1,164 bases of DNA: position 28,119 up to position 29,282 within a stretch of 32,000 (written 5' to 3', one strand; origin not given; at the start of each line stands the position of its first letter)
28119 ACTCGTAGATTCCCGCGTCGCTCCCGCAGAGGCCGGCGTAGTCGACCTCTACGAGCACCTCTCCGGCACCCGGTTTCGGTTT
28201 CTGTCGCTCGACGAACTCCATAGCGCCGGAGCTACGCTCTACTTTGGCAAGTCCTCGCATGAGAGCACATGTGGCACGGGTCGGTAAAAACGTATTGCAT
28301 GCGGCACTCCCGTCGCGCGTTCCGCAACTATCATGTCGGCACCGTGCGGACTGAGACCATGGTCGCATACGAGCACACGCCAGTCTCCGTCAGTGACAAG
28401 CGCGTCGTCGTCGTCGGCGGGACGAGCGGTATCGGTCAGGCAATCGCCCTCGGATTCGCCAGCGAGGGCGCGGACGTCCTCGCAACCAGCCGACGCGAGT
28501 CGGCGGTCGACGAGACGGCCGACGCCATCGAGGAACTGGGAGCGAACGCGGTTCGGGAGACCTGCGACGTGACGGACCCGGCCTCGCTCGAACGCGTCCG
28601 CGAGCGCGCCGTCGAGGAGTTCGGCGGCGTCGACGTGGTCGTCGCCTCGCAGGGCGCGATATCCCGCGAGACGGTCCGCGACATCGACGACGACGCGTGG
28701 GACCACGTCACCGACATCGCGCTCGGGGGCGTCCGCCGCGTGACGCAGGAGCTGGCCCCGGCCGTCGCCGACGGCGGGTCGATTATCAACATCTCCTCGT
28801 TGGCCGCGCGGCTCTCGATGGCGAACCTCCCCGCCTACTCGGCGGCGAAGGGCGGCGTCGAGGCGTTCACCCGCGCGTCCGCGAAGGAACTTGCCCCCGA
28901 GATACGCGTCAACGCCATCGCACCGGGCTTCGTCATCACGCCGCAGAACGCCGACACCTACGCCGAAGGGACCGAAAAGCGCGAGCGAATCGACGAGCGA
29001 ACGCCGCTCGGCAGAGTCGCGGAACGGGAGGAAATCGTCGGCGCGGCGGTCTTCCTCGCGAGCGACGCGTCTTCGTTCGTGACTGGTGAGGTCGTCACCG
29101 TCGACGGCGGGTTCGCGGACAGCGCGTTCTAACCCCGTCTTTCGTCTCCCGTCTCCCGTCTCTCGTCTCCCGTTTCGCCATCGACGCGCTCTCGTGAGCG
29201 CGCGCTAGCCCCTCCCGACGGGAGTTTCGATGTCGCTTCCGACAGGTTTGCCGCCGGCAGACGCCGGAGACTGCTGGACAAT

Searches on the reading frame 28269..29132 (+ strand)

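Call 5: search_protein_families(library=pfam, proteins=[window:28269-29132:+])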
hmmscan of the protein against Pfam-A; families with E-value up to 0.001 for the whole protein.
window:28269-29132:+ (287 aa): 5 families
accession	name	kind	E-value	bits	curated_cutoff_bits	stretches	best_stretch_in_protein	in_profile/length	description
PF13561.12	adh_short_C2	-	3.8e-63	213.7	27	1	52-282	5-235/236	Enoyl-(Acyl carrier protein) reductase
PF00106.31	adh_short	-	3.2e-48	164.3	26.6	1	44-230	1-190/195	short chain dehydrogenase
PF08659.16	KR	-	8.7e-18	65.3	22.6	1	46-207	3-166/180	KR domain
PF23441.1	SDR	-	1.7e-07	31.3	27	1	43-281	7-254/258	SDR-like rossmann domain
PF01370.27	Epimerase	-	0.00024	21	20.9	1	46-127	1-71/240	NAD dependent epimerase/dehydratase family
